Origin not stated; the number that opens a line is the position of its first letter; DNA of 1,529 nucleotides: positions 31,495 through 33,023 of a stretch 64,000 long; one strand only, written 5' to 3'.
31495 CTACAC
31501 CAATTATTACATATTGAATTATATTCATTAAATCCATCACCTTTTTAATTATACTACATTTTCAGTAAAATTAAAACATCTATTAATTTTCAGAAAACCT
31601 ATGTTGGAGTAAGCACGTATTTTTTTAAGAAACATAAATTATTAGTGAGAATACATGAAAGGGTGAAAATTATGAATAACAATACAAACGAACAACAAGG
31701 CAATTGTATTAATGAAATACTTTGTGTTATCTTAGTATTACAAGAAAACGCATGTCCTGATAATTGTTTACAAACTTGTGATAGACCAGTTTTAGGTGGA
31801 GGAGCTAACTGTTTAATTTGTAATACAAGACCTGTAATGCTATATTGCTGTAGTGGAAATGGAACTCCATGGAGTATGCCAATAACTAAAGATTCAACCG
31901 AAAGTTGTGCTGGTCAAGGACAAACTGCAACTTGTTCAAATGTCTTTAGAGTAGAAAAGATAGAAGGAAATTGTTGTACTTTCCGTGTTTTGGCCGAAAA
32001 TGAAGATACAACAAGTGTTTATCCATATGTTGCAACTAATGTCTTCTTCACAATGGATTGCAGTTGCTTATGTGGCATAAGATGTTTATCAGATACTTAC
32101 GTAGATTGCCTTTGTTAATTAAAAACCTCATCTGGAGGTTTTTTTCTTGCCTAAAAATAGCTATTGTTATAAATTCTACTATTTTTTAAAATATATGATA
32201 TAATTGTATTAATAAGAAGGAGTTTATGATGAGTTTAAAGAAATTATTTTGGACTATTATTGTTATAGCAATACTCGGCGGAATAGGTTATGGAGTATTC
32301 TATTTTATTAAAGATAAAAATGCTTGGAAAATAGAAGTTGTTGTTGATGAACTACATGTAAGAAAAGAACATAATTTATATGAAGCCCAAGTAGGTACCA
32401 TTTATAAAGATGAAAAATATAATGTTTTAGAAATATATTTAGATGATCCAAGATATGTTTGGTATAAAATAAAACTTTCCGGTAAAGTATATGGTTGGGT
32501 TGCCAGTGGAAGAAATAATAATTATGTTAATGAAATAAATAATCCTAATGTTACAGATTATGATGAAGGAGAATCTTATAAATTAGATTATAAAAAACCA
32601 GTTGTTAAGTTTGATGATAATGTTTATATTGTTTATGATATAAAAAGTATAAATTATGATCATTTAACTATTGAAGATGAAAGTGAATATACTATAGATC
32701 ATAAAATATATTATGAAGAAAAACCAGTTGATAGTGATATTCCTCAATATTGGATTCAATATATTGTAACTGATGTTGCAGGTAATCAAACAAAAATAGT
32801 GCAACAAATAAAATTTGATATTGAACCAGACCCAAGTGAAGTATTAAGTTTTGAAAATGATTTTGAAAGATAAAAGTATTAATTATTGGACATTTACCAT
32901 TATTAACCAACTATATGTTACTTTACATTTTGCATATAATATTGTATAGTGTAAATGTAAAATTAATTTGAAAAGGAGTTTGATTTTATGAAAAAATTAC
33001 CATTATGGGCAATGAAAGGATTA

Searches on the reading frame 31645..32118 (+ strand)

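Call 74: search_protein_families(library=pfam, proteins=[window:31645-32118:+], max_evalue=0.01)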
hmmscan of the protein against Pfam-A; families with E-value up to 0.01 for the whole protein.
window:31645-32118:+ (157 aa): 1 family
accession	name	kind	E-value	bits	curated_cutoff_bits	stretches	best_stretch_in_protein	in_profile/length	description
PF10612.14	Spore-coat_CotZ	-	1.3e-12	48.5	24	1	10-150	1-159/159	Spore coat protein Z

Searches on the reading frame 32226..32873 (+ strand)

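Call 74: search_protein_families(library=pfam, proteins=[window:32226-32873:+], max_evalue=0.01)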
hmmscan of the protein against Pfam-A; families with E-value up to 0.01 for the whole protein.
window:32226-32873:+ (215 aa): 2 families
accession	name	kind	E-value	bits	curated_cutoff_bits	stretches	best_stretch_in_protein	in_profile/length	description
PF08239.17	SH3_3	-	5.9e-07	30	27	1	42-95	2-51/54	Bacterial SH3 domain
PF13457.12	GW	-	0.0085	17.2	21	1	60-93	39-71/76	GW (Gly-Tryp) dipeptide domain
